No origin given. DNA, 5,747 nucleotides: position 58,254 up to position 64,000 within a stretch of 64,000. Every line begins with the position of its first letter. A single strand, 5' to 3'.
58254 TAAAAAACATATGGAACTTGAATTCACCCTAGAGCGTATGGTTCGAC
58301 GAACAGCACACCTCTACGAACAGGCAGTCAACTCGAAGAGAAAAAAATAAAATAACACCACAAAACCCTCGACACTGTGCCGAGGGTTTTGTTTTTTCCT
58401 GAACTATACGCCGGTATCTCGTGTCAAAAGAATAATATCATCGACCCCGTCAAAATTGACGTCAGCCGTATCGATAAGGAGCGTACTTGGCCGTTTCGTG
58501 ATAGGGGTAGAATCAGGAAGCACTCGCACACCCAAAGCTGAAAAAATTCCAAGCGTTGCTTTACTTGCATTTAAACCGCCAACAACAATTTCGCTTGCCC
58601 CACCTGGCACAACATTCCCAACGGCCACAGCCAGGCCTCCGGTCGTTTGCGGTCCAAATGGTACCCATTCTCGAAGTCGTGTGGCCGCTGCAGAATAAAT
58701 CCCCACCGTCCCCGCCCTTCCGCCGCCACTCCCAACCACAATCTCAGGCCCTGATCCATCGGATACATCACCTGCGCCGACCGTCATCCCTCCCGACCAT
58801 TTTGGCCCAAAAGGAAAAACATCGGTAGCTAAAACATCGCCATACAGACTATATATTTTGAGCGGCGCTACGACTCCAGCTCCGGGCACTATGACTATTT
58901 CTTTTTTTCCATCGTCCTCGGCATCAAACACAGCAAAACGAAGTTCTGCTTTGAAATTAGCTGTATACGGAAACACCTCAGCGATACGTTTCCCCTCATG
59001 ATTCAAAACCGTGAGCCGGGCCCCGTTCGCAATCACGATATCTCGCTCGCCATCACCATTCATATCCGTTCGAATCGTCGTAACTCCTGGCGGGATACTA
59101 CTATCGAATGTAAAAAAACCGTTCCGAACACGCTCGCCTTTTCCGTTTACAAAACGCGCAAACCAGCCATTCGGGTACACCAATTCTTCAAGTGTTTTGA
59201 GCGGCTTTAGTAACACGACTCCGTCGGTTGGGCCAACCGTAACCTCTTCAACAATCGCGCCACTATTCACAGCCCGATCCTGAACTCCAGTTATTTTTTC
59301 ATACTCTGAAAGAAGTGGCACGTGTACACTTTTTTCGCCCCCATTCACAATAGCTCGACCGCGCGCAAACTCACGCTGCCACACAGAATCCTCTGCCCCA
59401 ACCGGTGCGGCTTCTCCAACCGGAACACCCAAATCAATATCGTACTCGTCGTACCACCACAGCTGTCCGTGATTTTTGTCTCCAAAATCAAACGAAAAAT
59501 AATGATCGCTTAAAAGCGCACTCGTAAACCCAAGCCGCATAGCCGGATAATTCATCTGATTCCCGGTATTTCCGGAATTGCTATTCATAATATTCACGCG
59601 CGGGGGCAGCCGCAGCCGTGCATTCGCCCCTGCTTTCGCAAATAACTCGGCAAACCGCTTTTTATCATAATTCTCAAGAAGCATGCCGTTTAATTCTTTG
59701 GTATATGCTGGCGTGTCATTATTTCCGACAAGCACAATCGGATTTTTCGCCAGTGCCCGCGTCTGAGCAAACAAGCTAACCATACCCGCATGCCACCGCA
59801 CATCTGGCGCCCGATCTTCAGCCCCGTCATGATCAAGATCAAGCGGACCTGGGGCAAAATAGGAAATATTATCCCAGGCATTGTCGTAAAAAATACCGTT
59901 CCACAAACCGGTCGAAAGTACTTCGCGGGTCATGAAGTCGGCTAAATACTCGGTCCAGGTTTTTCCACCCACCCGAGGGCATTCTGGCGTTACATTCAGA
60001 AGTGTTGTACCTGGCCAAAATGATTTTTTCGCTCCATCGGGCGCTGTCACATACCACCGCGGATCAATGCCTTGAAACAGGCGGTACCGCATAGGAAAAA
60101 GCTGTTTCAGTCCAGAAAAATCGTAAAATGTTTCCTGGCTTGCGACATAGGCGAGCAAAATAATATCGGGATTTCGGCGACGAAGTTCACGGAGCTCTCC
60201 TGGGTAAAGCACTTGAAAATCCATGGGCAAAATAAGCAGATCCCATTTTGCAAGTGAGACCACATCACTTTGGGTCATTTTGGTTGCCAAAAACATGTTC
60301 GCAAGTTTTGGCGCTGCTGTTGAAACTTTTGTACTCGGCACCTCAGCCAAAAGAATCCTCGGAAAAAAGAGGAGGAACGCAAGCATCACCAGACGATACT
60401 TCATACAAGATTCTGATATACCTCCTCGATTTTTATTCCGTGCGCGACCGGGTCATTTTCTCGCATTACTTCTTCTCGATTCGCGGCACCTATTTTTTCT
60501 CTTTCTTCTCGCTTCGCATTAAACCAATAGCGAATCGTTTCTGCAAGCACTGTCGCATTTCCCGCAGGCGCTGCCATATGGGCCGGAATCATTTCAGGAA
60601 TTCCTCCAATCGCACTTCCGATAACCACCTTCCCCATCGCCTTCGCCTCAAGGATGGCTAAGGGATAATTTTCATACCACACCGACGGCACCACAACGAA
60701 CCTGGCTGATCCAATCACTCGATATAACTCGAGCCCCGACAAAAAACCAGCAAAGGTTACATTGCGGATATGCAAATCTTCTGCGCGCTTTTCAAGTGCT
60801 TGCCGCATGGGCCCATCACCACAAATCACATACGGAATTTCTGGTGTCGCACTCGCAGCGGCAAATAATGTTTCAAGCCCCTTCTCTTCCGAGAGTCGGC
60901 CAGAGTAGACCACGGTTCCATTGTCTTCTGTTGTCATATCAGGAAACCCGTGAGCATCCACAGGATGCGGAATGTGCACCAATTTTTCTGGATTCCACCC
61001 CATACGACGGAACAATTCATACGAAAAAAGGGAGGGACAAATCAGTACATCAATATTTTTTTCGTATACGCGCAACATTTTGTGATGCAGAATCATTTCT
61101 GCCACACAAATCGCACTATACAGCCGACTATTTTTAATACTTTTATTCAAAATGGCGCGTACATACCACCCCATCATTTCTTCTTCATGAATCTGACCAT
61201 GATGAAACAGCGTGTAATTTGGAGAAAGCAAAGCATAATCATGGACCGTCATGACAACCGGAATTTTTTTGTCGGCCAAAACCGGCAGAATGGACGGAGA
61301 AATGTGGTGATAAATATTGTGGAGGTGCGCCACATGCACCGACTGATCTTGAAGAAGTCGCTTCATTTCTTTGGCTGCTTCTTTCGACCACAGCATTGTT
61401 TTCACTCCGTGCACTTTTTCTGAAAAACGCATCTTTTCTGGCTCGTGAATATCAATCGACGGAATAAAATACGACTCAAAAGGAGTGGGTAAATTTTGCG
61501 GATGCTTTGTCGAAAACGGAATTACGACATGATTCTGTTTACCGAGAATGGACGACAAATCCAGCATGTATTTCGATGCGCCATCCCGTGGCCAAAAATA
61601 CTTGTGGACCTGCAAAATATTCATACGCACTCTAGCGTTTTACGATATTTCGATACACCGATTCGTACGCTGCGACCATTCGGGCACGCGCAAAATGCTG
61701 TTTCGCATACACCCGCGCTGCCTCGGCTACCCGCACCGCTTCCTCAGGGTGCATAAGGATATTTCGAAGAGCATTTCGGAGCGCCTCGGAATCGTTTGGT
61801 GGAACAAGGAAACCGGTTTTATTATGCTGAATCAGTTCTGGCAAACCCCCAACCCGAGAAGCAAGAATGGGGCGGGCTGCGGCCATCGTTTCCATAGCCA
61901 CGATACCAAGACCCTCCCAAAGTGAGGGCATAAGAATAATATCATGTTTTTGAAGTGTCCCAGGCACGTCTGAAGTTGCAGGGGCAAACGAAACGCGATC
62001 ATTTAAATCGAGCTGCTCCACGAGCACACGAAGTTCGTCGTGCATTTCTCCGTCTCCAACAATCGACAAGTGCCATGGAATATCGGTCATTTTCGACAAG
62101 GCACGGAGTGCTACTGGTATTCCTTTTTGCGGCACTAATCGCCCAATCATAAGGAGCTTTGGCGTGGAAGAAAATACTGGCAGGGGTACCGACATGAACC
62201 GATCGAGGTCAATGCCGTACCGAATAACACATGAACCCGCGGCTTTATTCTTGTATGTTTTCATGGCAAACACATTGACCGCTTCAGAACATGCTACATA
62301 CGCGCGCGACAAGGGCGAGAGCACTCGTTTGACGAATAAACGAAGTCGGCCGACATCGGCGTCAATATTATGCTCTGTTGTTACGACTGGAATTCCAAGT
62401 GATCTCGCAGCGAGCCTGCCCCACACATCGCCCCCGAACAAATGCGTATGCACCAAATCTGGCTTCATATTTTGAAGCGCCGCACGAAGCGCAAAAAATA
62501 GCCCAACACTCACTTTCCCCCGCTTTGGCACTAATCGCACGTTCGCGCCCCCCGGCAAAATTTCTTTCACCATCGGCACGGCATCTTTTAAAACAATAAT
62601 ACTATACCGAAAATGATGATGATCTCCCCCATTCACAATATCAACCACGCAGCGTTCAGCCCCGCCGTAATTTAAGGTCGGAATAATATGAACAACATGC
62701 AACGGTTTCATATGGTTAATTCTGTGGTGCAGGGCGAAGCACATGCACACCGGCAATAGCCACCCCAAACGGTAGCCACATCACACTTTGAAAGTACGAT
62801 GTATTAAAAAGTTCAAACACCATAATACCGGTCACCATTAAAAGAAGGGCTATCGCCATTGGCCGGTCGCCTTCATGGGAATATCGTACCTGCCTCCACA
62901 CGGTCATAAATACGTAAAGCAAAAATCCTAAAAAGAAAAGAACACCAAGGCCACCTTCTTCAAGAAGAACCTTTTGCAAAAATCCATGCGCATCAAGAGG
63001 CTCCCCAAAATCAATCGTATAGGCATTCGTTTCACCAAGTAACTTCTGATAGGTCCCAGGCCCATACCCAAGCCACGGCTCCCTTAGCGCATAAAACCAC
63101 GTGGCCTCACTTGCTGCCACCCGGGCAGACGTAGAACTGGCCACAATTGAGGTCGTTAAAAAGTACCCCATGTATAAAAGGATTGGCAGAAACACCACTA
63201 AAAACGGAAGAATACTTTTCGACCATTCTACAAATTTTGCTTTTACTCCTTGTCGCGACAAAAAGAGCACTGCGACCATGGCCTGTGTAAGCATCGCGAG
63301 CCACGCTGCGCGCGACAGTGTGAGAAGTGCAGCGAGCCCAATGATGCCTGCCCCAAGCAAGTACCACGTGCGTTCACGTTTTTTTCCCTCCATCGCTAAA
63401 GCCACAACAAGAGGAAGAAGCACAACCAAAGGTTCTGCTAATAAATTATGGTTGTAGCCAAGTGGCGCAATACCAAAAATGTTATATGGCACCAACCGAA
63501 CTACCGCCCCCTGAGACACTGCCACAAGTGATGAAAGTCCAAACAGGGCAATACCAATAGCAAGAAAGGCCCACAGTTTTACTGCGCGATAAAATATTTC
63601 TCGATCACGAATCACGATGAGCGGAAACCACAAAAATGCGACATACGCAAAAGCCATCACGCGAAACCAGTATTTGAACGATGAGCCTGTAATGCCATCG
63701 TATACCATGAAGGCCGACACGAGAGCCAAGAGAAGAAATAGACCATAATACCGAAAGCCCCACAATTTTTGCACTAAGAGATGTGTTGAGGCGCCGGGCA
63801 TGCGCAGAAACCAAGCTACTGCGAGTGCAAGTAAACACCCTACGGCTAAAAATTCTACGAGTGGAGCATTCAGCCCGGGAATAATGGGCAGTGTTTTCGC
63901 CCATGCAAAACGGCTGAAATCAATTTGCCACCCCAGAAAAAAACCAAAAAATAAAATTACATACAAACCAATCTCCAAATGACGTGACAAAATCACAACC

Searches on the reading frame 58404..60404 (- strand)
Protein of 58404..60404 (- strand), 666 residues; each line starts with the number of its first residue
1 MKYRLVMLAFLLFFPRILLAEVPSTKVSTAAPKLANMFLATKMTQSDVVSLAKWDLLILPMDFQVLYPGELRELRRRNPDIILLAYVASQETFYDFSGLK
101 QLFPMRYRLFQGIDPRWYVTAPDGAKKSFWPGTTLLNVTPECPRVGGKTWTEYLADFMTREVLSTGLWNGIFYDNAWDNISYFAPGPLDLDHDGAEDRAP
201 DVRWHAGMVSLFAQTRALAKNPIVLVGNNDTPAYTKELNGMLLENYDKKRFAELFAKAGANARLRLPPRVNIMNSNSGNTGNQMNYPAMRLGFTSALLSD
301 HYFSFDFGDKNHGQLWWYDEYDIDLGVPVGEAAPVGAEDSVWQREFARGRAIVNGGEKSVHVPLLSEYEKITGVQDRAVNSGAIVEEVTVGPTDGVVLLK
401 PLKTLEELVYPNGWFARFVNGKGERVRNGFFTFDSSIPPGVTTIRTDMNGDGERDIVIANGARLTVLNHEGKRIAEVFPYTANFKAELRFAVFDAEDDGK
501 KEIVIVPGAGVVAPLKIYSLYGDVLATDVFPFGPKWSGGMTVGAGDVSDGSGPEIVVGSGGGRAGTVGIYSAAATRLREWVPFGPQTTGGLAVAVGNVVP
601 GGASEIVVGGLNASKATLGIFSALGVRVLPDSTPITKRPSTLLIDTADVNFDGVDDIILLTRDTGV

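Call 5: search_protein_families(library=ncbifam, proteins=[window:58404-60404:-], max_evalue=0.01)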
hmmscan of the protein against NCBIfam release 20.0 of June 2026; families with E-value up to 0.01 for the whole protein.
window:58404-60404:- (666 aa): 1 family
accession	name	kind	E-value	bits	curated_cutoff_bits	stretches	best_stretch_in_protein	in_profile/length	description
NF047539.1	XAC2610_fam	domain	0.0074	16.7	35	0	646-663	3-20/89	XAC2610-related protein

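Call 6: search_protein_families(library=pfam, proteins=[window:58404-60404:-], max_evalue=0.01)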
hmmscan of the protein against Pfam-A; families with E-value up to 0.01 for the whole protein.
window:58404-60404:- (666 aa): 2 families
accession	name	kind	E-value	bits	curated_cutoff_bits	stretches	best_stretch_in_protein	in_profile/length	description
PF14885.12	GHL15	-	1.7e-25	90.9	27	1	76-349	2-270/271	Hypothetical glycosyl hydrolase family 15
PF13517.12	FG-GAP_3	-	2.8e-07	31.5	26.9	1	447-505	1-61/61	FG-GAP-like repeat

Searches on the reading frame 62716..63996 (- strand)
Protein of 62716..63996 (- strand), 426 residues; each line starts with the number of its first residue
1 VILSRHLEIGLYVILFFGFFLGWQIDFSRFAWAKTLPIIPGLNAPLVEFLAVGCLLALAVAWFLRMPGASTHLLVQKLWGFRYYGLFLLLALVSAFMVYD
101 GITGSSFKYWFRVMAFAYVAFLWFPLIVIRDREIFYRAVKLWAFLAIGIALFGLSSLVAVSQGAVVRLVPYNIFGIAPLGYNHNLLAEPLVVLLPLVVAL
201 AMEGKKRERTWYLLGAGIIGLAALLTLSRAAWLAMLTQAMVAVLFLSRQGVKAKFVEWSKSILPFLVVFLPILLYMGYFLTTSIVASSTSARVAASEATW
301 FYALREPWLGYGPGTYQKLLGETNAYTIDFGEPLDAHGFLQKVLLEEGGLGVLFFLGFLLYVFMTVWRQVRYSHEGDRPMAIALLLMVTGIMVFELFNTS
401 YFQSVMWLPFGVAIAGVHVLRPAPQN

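Call 4: search_protein_families(library=pfam, proteins=[window:62716-63996:-], max_evalue=0.01)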
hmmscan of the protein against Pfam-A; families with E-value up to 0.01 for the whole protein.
window:62716-63996:- (426 aa): 1 family
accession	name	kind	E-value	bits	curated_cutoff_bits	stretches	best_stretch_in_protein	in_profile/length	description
PF04932.20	Wzy_C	-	1.7e-09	38.1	31.7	1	216-356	3-149/149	O-Antigen ligase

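Call 5: search_protein_families(library=ncbifam, proteins=[window:62716-63996:-], max_evalue=0.01)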
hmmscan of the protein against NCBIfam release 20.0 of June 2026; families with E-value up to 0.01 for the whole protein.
window:62716-63996:- (426 aa): 2 families
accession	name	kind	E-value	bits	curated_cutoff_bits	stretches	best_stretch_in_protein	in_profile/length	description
TIGR00947.1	2A73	equivalog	9.9e-05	21.5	366.4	1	179-403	168-405/425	IctB family putative bicarbonate transporter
NF012031.0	PRK15487.1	equivalog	0.0044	16.2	277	1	102-318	88-300/404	O-antigen ligase RfaL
